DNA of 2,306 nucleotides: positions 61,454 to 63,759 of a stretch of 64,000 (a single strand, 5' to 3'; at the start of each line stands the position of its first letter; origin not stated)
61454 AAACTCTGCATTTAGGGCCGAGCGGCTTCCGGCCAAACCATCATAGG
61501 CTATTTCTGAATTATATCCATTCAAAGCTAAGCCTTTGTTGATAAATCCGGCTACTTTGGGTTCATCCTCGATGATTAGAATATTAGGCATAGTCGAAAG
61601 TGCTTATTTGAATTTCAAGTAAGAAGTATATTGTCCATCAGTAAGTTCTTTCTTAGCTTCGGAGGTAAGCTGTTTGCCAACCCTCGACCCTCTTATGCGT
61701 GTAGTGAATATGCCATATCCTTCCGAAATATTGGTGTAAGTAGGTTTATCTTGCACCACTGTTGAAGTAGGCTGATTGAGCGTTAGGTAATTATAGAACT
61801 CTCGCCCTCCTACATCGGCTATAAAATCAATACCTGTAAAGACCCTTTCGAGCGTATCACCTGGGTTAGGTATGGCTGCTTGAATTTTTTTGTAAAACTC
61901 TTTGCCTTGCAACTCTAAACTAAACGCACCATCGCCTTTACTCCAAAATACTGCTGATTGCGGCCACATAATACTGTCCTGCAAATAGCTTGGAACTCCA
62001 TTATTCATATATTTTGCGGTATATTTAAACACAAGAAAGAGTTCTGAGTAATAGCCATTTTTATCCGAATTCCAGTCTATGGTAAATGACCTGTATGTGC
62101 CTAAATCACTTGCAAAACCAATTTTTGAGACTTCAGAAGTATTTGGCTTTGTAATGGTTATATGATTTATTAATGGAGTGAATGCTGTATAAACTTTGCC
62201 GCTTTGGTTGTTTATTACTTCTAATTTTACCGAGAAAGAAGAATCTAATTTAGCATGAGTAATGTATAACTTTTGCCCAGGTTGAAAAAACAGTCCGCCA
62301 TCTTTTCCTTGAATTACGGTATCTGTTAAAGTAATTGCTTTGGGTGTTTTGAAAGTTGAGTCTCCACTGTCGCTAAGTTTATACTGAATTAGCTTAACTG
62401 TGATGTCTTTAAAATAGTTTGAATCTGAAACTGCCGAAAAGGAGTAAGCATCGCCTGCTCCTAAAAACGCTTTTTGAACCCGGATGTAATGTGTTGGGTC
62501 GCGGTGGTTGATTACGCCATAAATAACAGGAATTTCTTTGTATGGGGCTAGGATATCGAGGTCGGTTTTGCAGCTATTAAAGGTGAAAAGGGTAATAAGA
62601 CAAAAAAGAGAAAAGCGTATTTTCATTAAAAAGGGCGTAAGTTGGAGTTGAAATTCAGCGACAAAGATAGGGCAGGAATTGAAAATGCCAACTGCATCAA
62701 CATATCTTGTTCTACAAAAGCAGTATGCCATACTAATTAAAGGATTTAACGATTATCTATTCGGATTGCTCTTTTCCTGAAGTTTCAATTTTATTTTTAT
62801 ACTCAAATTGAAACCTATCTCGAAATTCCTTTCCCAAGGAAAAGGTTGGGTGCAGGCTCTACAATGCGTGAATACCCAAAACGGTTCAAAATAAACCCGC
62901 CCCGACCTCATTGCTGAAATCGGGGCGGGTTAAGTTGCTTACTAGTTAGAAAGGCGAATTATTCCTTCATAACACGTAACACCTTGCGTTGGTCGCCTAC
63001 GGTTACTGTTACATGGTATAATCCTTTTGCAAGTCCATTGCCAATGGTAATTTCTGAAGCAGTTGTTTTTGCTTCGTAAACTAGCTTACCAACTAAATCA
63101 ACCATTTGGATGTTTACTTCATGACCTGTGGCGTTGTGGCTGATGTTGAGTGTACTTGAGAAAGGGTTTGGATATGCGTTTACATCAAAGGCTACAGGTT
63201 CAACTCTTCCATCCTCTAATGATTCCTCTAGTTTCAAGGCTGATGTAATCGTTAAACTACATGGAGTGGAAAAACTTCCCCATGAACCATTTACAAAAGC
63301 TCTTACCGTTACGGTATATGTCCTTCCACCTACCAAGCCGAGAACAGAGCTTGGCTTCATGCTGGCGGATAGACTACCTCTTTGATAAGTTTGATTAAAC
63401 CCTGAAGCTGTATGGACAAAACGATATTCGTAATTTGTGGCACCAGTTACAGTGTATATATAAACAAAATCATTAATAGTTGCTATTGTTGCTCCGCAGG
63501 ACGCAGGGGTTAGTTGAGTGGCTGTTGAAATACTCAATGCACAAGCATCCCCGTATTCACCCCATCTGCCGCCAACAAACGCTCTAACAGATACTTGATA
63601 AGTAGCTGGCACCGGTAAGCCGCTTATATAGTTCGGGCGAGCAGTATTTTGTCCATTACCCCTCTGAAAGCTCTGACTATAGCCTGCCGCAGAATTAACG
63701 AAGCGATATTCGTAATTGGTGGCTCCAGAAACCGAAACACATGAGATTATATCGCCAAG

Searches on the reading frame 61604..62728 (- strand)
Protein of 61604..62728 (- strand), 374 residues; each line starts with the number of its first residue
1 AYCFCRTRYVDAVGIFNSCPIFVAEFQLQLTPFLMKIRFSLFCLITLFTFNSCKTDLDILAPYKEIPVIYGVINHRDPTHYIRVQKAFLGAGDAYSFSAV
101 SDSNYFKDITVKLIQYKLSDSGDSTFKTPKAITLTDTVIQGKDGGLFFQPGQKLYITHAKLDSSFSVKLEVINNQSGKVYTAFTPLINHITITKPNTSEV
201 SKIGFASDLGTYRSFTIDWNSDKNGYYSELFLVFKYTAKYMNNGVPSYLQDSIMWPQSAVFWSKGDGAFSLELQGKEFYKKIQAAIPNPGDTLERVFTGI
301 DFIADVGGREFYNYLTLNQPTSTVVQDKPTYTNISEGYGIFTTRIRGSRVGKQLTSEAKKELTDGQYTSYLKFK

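Call 61: search_protein_families(library=pfam, proteins=[window:61604-62728:-], max_evalue=0.01)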
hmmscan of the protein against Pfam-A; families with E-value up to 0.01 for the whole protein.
window:61604-62728:- (374 aa): 1 family
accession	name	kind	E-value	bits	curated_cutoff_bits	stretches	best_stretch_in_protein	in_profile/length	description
PF14054.11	DUF4249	-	0.0014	18.7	28.5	1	68-342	17-261/269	Domain of unknown function (DUF4249)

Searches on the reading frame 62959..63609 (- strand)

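Call 61: search_protein_families(library=pfam, proteins=[window:62959-63609:-], max_evalue=0.01)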
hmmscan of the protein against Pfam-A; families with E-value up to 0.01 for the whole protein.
window:62959-63609:- (216 aa): 4 families
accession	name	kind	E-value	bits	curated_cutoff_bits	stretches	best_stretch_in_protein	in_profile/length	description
PF18962.6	Por_Secre_tail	-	1.9e-10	41.3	27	1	146-210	2-70/75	Secretion system C-terminal sorting domain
PF01523.21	PmbA_TldD_1st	-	5.5e-06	26.9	20.9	1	84-121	15-51/65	PmbA/TldA metallopeptidase domain 1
PF11589.14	DUF3244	-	0.0058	17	25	0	151-204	28-85/96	Domain of unknown function (DUF3244)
PF00041.27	fn3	-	0.009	16.6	25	0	88-117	52-81/84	Fibronectin type III domain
